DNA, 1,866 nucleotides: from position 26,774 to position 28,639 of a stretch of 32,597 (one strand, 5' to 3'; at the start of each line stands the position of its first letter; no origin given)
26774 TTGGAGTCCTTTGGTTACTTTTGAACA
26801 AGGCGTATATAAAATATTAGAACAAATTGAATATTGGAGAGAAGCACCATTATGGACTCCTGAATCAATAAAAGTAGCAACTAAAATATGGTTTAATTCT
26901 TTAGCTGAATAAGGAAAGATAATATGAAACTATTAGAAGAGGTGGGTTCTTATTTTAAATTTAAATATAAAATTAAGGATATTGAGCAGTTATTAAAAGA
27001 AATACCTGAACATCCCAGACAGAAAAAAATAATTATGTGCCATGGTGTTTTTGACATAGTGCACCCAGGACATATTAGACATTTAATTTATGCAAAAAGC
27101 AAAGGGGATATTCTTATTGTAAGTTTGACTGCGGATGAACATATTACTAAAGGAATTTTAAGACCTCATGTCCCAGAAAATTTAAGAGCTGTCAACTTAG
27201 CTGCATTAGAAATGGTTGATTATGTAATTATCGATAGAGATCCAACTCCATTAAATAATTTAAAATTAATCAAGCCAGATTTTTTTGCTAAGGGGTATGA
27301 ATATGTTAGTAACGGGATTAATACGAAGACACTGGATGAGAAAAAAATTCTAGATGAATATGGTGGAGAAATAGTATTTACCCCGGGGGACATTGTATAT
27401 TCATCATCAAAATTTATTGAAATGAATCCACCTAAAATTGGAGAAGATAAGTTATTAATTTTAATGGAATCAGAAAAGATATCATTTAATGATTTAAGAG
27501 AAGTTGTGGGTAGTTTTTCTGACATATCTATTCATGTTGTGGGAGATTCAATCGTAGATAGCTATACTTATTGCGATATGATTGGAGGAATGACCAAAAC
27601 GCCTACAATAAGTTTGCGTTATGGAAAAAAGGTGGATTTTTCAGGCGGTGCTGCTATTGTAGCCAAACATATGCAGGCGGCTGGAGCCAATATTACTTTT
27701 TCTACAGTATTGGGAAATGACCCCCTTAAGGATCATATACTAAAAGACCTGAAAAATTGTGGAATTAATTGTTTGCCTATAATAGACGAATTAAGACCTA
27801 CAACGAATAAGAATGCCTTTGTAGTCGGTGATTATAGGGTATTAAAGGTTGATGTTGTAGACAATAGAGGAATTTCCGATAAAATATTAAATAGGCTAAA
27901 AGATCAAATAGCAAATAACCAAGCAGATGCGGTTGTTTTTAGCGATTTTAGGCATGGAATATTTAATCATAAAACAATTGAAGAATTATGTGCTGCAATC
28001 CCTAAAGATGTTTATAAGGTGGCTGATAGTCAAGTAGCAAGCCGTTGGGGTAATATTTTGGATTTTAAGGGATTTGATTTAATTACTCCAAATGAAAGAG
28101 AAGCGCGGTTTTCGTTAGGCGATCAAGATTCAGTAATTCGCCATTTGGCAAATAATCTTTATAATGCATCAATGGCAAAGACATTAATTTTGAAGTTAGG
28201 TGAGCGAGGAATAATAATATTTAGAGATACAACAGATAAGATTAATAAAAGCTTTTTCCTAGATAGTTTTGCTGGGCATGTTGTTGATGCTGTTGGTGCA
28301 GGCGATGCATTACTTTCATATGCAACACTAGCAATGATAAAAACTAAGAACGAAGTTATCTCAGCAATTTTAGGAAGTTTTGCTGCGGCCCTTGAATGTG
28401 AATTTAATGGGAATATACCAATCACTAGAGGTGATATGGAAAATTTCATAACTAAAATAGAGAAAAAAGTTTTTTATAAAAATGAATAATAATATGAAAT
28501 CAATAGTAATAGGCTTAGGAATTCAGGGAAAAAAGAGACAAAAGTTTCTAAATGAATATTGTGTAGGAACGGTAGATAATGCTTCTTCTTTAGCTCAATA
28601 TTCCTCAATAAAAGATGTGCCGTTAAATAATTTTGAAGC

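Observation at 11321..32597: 21-gene heptose-centred glycan locus in an apparently chlamydial genome, with no exporter, polymerase, ligase or priming transferase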

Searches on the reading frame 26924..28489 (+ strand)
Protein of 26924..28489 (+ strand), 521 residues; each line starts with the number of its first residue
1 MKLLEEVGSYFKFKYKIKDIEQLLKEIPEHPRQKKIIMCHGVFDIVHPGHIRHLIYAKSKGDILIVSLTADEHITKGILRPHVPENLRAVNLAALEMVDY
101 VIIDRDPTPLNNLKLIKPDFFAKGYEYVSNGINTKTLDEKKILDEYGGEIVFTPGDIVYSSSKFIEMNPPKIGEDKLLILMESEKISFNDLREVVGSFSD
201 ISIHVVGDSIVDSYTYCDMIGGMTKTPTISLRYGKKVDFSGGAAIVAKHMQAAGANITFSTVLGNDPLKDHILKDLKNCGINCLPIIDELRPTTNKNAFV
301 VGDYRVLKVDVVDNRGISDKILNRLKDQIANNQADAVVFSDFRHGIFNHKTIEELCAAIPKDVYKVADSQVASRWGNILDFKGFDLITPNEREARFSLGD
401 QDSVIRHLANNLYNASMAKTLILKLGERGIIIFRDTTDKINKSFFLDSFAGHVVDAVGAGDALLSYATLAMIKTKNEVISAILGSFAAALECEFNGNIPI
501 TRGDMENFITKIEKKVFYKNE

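Call 5: search_protein_families(library=pfam, proteins=[window:26924-28489:+], max_evalue=0.01)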
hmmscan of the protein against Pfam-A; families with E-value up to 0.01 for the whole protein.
window:26924-28489:+ (521 aa): 2 families
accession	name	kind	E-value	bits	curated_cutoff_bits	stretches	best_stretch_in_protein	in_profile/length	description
PF00294.29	PfkB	-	2.9e-24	86.4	25.8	1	235-493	30-291/302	pfkB family carbohydrate kinase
PF01467.32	CTP_transf_like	-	5e-12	46.6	21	1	39-138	2-99/133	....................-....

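Call 10: search_protein_families(library=ncbifam, proteins=[window:26924-28489:+], max_evalue=0.001)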
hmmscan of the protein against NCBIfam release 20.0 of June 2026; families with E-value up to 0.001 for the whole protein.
window:26924-28489:+ (521 aa): 15 families
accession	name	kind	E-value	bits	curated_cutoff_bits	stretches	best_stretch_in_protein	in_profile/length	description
NF008454.0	PRK11316.1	equivalog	3.9e-43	147.8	521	2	14-152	319-455/475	bifunctional D-glycero-beta-D-manno-heptose-7-phosphate kinase/D-glycero-beta-D-manno-heptose 1-phosphate adenylyltransferase HldE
TIGR02198.1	rfaE_dom_I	equivalog_domain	2.1e-36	125.7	345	1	197-508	4-313/315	D-glycero-beta-D-manno-heptose-7-phosphate kinase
TIGR02199.1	rfaE_dom_II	equivalog_domain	1.3e-28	99.7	181.5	1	32-166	9-140/144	D-glycero-beta-D-manno-heptose 1-phosphate adenylyltransferase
TIGR02152.1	D_ribokin_bact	equivalog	8.1e-11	41.8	299.65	1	204-491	2-280/298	ribokinase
TIGR03828.1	pfkB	equivalog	8e-09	34.9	292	1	245-478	40-268/305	1-phosphofructokinase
NF008353.0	PRK11142.1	equivalog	3.2e-08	33.4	341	1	236-489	35-281/307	ribokinase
TIGR00125.1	cyt_tran_rel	domain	4.7e-08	33.1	27.7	1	36-95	1-59/65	adenylyltransferase/cytidyltransferase family protein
TIGR01518.1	g3p_cytidyltrns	equivalog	1e-07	32.1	165.4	1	37-105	1-69/125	glycerol-3-phosphate cytidylyltransferase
TIGR03168.1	1-PFK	subfamily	1e-07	31.2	216.4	1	240-487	35-276/305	hexose kinase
TIGR04382.1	myo_inos_iolC_N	equivalog_domain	2.3e-07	30.4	300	1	382-490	187-288/309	5-dehydro-2-deoxygluconokinase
NF040938.1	KDG_KDGal_kin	equivalog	3.6e-07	29.6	400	1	392-509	192-294/305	bifunctional 2-dehydro-3-deoxygluconokinase/2-dehydro-3-deoxygalactonokinase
NF041320.1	pfkB_Halo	equivalog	2e-06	27.5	400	1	236-477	33-262/302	1-phosphofructokinase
NF047869.1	myo_kin_aldol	exception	3.7e-05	22.3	600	1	366-481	190-301/586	bifunctional 5-dehydro-2-deoxygluconokinase/5-dehydro-2-deoxyphosphogluconate aldolase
NF041332.1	KDG_KDGal_kin_Halo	equivalog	8.6e-05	22.1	440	1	381-511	187-312/320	bifunctional 2-dehydro-3-deoxygluconokinase/2-dehydro-3-deoxygalactonokinase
NF001985.0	PRK00777.1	subfamily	9.5e-05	22.5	104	1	36-77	6-47/157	pantetheine-phosphate adenylyltransferase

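Call 12: find_encoding_contigs(protein=window:26924-28489:+, flank=10000, max_places=6)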
Protein window:26924-28489:+ (521 aa): no gene with exactly this product is on record in the collection.

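Call 14: find_related_loci(query=window:26924-28489:+, collection=genome_contigs, flank=10000)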
Query window:26924-28489:+ (521 aa) in genome_contigs; peptide patterns used: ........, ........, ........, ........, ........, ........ (x = any residue, [..] = any of these).
174 stretches matched a pattern; 1 encode a relative of the query (tblastn E <= 1e-3); 1 distinct loci.
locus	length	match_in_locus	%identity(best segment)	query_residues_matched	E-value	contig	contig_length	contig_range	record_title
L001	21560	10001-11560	80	1-520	0e+0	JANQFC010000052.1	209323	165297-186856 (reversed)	MAG: Chlamydiales bacterium isolate PL23a_bin.60 k99_300757, whole genome shotgun sequence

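Call 17: search_protein_families(library=pfam, proteins=[L001:15687-16532:+, L001:16572-18359:+, L001:18356-19180:+, L001:19185-20171:-, L001:41-862:+], max_evalue=0.01)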
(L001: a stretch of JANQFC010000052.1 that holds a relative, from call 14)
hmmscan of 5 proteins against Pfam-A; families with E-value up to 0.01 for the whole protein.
L001:15687-16532:+ (281 aa): 2 families
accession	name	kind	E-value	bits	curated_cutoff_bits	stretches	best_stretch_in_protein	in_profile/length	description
PF05050.19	Methyltransf_21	-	6.9e-10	39.7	22.7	1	95-228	1-150/173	Methyltransferase FkbM domain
PF13489.12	Methyltransf_23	-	0.00088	19.5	27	1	82-123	15-56/164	Methyltransferase domain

L001:16572-18359:+ (595 aa): 3 families
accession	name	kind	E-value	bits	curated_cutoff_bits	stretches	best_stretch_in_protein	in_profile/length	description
PF02775.26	TPP_enzyme_C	-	1.1e-33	116.6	21.9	1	397-545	1-150/151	Thiamine pyrophosphate enzyme, C-terminal TPP binding domain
PF02776.23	TPP_enzyme_N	-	5.3e-33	113.8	26.8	1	1-123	1-118/119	Thiamine pyrophosphate enzyme, N-terminal TPP binding domain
PF00205.28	TPP_enzyme_M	-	2.8e-32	111.7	30.4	1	195-332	1-134/137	Thiamine pyrophosphate enzyme, central domain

L001:18356-19180:+ (274 aa): 2 families
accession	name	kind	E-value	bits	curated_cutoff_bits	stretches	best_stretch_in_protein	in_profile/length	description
PF00106.31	adh_short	-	7.8e-15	55.3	26.6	1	4-187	3-188/195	short chain dehydrogenase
PF13561.12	adh_short_C2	-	6.1e-14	52.6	27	1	11-241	6-231/236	Enoyl-(Acyl carrier protein) reductase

L001:19185-20171:- (328 aa): 2 families
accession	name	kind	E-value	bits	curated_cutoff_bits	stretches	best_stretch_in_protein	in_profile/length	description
PF00535.33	Glycos_transf_2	-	2.4e-27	96.4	23.3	1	7-173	1-164/168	Glycosyl transferase family 2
PF10111.15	Glyco_tranf_2_2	-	2.1e-06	27.9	27.3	1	14-189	10-193/276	Glycosyltransferase like family 2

L001:41-862:+ (273 aa): 2 families
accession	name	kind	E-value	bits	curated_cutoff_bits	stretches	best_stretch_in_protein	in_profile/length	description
PF13186.11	SPASM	-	2.1e-11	44.4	21.5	1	189-247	5-66/67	Iron-sulfur cluster-binding domain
PF04055.27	Radical_SAM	-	4.2e-09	37.2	29.5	1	4-117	52-164/166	Radical SAM superfamily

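Call 21: search_solved_structures(query=window:26924-28489:+, max_evalue=0.001)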
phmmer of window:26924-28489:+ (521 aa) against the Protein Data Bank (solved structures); distinct sequences matched with E-value up to 0.001: 11.
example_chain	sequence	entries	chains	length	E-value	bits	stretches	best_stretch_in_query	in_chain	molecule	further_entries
5x9q_A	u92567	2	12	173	8e-13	51.2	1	35-148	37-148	Putative cytidylyltransferase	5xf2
4e84_A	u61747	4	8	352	9.6e-11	44.4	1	189-474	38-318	D-beta-D-heptose 7-phosphate kinase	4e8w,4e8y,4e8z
5x3d_A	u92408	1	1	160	2.1e-09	39.9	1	33-158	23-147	Phosphoenolpyruvate phosphomutase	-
3glv_A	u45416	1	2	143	5.2e-09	38.6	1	37-127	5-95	Lipopolysaccharide core biosynthesis protein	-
3elb_A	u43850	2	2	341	2.2e-07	33.3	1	36-128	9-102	Ethanolamine-phosphate cytidylyltransferase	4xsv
3ry7_A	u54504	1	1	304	1.6e-05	27.1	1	235-496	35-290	Ribokinase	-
1coz_A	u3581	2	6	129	2.8e-05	26.3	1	34-105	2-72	PROTEIN (GLYCEROL-3-PHOSPHATE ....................) | glycerol-3-phosphate cytidylyltransferase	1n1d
2b7l_A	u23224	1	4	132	5.4e-05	25.4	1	35-127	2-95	glycerol-3-phosphate cytidylyltransferase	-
1vm7_A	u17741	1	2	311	6.5e-05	25.1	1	257-494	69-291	ribokinase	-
1gqt_A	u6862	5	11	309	0.00036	22.7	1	236-488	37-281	RIBOKINASE | PROTEIN (RIBOKINASE)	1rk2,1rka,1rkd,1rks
6ilr_A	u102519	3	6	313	0.00072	21.7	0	383-500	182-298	Ribokinase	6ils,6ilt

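Call 23: find_homologous_proteins(query=window:26924-28489:+, max_evalue=1e-10)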
Query window:26924-28489:+ (521 aa): 7253 proteins with E <= 1e-10 among 8000 candidates; the best 120 are listed.
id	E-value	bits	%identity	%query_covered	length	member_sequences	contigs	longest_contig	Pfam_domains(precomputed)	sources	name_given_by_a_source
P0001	0.0e+0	1168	100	100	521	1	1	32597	PF01467.33,PF00294.30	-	-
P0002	3.5e-279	945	80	100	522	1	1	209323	PF01467.33,PF00294.30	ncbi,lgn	-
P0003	1.5e-256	870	73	100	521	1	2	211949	PF01467.33,PF00294.30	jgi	-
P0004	5.4e-241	819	70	99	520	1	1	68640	PF01467.33,PF00294.30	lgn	-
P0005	8.9e-241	818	69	96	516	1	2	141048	PF01467.33,PF00294.30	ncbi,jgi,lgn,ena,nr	ncbi:MAG: adenylyltransferase/cytidyltransferase family protein [Simkania sp.]|nr:adenylyltransferas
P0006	1.0e-240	818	69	98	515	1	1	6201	PF01467.33,PF00294.30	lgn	-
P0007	1.9e-240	817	69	98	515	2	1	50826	PF01467.33,PF00294.30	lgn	-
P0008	1.3e-238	811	69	98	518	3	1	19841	PF01467.33,PF00294.30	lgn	-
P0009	1.9e-238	810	68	98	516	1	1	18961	PF01467.33,PF00294.30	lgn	-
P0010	1.8e-236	804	68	98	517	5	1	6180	PF01467.33,PF00294.30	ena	-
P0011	2.0e-235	800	68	99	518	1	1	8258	PF01467.33,PF00294.30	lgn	-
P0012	2.0e-235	800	68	98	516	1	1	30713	PF01467.33,PF00294.30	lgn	-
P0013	1.2e-233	795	67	99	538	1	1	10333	PF01467.33,PF00294.30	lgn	-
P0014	4.9e-230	783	67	98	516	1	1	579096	PF01467.33,PF00294.30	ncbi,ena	-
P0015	1.9e-229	781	66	98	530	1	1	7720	PF01467.33,PF00294.30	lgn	-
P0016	6.8e-228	776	65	98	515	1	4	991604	PF01467.33,PF00294.30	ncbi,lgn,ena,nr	ncbi:MAG: Bifunctional protein HldE [Chlamydiales bacterium]|nr:Bifunctional protein HldE [Chlamydia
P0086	2.4e-219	747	65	97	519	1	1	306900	PF01467.33,PF00294.30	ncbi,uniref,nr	ncbi:PfkB family carbohydrate kinase [Polynucleobacter sp. IMCC 30228]|uniref:PfkB family carbohydra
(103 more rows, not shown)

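Call 24: find_encoding_contigs(protein=P0003, flank=10000, max_places=2)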
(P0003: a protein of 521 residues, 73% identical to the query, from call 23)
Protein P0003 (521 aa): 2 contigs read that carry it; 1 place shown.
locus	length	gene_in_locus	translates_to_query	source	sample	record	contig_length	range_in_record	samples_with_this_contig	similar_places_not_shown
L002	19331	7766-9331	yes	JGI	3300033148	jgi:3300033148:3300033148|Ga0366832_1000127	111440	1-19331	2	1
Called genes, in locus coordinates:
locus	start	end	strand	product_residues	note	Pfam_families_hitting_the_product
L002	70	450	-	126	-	PF13358:DDE_3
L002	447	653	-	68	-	PF13592:HTH_33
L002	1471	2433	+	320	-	PF00685:Sulfotransfer_1 (weak)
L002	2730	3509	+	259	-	PF00685:Sulfotransfer_1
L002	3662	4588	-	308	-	PF00685:Sulfotransfer_1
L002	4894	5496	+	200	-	PF13580:SIS_2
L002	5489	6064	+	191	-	PF13419:HAD_2, PF00702:Hydrolase, PF13242:Hydrolase_like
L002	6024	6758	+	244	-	PF00923:TAL_FSA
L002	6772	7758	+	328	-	PF00106:adh_short (faint), PF01073:3Beta_HSD, PF01370:Epimerase, PF02719:Polysacc_synt_2, PF07993:NAD_binding_4 (faint), PF13460:NAD_binding_10 (weak), PF16363:GDP_Man_Dehyd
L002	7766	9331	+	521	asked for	PF01467:CTP_transf_like, PF00294:PfkB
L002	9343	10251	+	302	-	PF01408:GFO_IDH_MocA, PF22725:GFO_IDH_MocA_C3, PF02894:GFO_IDH_MocA_C (weak)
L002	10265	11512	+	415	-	PF03721:UDPG_MGDP_dh_N, PF00984:UDPG_MGDP_dh, PF03720:UDPG_MGDP_dh_C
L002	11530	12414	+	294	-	PF01073:3Beta_HSD (weak), PF01370:Epimerase, PF04321:RmlD_sub_bind, PF16363:GDP_Man_Dehyd (faint)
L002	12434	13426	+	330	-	PF01370:Epimerase, PF16363:GDP_Man_Dehyd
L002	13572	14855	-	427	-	PF13524:Glyco_trans_1_2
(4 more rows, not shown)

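Call 25: find_encoding_contigs(protein=P0005, flank=10000, max_places=2)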
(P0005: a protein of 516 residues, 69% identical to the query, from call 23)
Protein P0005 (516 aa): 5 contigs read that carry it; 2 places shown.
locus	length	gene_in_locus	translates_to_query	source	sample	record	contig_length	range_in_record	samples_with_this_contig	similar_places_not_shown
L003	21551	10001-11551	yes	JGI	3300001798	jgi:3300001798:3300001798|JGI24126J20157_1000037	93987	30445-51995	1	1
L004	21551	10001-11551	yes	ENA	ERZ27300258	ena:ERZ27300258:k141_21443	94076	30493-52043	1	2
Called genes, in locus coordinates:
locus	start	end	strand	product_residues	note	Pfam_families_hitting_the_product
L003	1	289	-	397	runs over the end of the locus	PF08421:Methyltransf_13, PF13489:Methyltransf_23, PF13649:Methyltransf_25 (weak), PF13847:Methyltransf_31, PF08241:Methyltransf_11, PF08242:Methyltransf_12, PF08484:Methyltransf_14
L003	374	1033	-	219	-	PF01209:Ubie_methyltran (weak), PF13489:Methyltransf_23, PF13847:Methyltransf_31, PF08241:Methyltransf_11, PF08242:Methyltransf_12, PF13649:Methyltransf_25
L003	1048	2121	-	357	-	PF02779:Transket_pyr, PF02780:Transketolase_C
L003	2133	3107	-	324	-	PF00676:E1_dh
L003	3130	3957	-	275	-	PF00106:adh_short, PF13561:adh_short_C2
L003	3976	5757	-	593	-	PF02776:TPP_enzyme_N, PF00205:TPP_enzyme_M, PF02775:TPP_enzyme_C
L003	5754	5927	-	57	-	-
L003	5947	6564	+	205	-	PF13580:SIS_2 (weak)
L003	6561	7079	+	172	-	PF13419:HAD_2, PF00702:Hydrolase, PF13242:Hydrolase_like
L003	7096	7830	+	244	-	PF00923:TAL_FSA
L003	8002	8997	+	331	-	PF01073:3Beta_HSD, PF01370:Epimerase, PF04321:RmlD_sub_bind, PF05368:NmrA, PF13460:NAD_binding_10, PF16363:GDP_Man_Dehyd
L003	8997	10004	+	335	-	PF01073:3Beta_HSD, PF01370:Epimerase, PF02719:Polysacc_synt_2, PF07993:NAD_binding_4 (faint), PF16363:GDP_Man_Dehyd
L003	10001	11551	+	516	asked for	PF01467:CTP_transf_like, PF00294:PfkB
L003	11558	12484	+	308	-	PF01408:GFO_IDH_MocA, PF22725:GFO_IDH_MocA_C3, PF02894:GFO_IDH_MocA_C (weak)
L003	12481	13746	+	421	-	PF03721:UDPG_MGDP_dh_N, PF00984:UDPG_MGDP_dh, PF03720:UDPG_MGDP_dh_C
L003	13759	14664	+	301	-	PF01370:Epimerase, PF04321:RmlD_sub_bind, PF16363:GDP_Man_Dehyd (faint)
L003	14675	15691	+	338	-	PF01370:Epimerase, PF16363:GDP_Man_Dehyd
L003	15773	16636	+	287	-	PF05050:Methyltransf_21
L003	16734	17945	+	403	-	PF13808:DDE_Tnp_1_assoc, PF01609:DDE_Tnp_1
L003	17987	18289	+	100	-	PF05050:Methyltransf_21 (weak)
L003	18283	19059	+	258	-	PF03372:Exo_endo_phos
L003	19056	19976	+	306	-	PF00535:Glycos_transf_2, PF10111:Glyco_tranf_2_2 (faint)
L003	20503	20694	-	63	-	-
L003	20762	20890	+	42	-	-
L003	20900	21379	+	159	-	PF00535:Glycos_transf_2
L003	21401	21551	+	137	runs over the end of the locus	-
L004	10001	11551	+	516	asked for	PF01467:CTP_transf_like, PF00294:PfkB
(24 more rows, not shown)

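Call 26: find_encoding_contigs(protein=P0086, flank=10000, max_places=2)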
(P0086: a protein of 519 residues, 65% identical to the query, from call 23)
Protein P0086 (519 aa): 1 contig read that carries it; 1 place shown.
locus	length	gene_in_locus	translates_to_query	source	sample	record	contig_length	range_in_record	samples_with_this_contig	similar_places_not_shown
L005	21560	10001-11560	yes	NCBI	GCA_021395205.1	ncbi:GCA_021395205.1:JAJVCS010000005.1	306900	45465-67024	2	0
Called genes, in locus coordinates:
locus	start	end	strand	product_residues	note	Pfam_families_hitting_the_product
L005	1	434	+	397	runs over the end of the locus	PF13439:Glyco_transf_4 (weak), PF13579:Glyco_trans_4_4 (weak), PF00534:Glycos_transf_1, PF13692:Glyco_trans_1_4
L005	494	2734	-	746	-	-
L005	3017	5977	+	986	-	-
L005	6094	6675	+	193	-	PF13580:SIS_2 (weak)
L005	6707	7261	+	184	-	PF00702:Hydrolase (weak), PF13419:HAD_2 (weak), PF13242:Hydrolase_like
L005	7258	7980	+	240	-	PF00923:TAL_FSA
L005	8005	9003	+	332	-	PF01073:3Beta_HSD, PF01370:Epimerase, PF04321:RmlD_sub_bind, PF05368:NmrA, PF13460:NAD_binding_10, PF16363:GDP_Man_Dehyd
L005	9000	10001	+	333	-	PF01073:3Beta_HSD, PF01370:Epimerase, PF02719:Polysacc_synt_2, PF05368:NmrA (weak), PF07993:NAD_binding_4 (faint), PF16363:GDP_Man_Dehyd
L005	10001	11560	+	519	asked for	PF01467:CTP_transf_like, PF00294:PfkB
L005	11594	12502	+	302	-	PF01408:GFO_IDH_MocA (weak), PF22725:GFO_IDH_MocA_C3, PF02894:GFO_IDH_MocA_C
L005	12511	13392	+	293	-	PF01370:Epimerase, PF04321:RmlD_sub_bind, PF16363:GDP_Man_Dehyd (faint)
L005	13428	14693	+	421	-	PF03721:UDPG_MGDP_dh_N, PF00984:UDPG_MGDP_dh, PF03720:UDPG_MGDP_dh_C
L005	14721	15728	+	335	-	PF01370:Epimerase, PF04321:RmlD_sub_bind, PF16363:GDP_Man_Dehyd (faint)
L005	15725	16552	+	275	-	PF00106:adh_short, PF13561:adh_short_C2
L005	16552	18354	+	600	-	PF02776:TPP_enzyme_N, PF00205:TPP_enzyme_M, PF02775:TPP_enzyme_C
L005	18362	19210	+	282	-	PF05050:Methyltransf_21 (weak)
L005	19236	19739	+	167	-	-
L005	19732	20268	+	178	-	-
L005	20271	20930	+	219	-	PF13489:Methyltransf_23, PF13847:Methyltransf_31, PF08241:Methyltransf_11, PF08242:Methyltransf_12, PF13649:Methyltransf_25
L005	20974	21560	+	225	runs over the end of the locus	PF05401:NodS (weak), PF13489:Methyltransf_23, PF08241:Methyltransf_11, PF08242:Methyltransf_12, PF13649:Methyltransf_25 (weak)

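Call 33: search_solved_structures(query=L001:16572-18359:+, max_evalue=1e-20)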
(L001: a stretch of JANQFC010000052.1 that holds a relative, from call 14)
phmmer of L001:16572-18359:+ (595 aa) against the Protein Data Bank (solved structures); distinct sequences matched with E-value up to 1e-20: 70 (the best 60 are shown).
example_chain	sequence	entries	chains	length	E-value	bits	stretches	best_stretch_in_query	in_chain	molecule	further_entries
8rph_A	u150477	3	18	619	1.9e-87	297.6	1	2-579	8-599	Thiamine pyrophosphate-binding protein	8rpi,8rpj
7u25_A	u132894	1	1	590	1.3e-78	268.4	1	4-568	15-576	Acetolactate synthase, chloroplastic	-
7stq_A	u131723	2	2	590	2.3e-77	264.3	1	4-568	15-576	Acetolactate synthase, chloroplastic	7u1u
7tzz_A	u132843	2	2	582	2.8e-77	264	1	4-568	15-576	Acetolactate synthase, chloroplastic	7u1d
1ybh_A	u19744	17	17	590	3.2e-77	263.8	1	4-568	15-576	Acetolactate synthase, chloroplast | Acetolactate synthase | Acetolactate synthase, chloroplastic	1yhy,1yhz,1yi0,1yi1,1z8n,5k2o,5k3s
8et5_A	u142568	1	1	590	3.2e-77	263.8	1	4-568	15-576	Acetolactate synthase, chloroplastic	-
3e9y_A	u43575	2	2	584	3.2e-77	263.8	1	4-568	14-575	Acetolactate synthase, chloroplastic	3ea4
6u9h_A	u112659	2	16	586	3.3e-77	263.8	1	4-568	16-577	Acetolactate synthase, chloroplastic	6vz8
6lpi_A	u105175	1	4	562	5.2e-75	256.5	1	5-562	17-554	Acetolactate synthase isozyme 1 large subunit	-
5ahk_A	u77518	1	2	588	3.7e-73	250.4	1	1-569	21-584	ACETOLACTATE SYNTHASE II, LARGE SUBUNIT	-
1jsc_A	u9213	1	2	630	1.8e-67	231.6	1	11-568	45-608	ACETOHYDROXY-ACID SYNTHASE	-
6u9d_A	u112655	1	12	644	1.9e-67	231.5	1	11-568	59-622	Acetolactate synthase catalytic subunit, mitochondrial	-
1n0h_A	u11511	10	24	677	2.3e-67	231.3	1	11-568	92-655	Acetolactate synthase | Acetolactate synthase, mitochondrial | Acetolactate synthase catalytic subunit, mitochondrial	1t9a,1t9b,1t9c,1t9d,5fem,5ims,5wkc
7egv_A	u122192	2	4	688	7.9e-63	216.3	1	12-582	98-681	Acetolactate synthase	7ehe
6dek_A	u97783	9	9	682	2.1e-59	205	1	16-567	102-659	Acetolactate synthase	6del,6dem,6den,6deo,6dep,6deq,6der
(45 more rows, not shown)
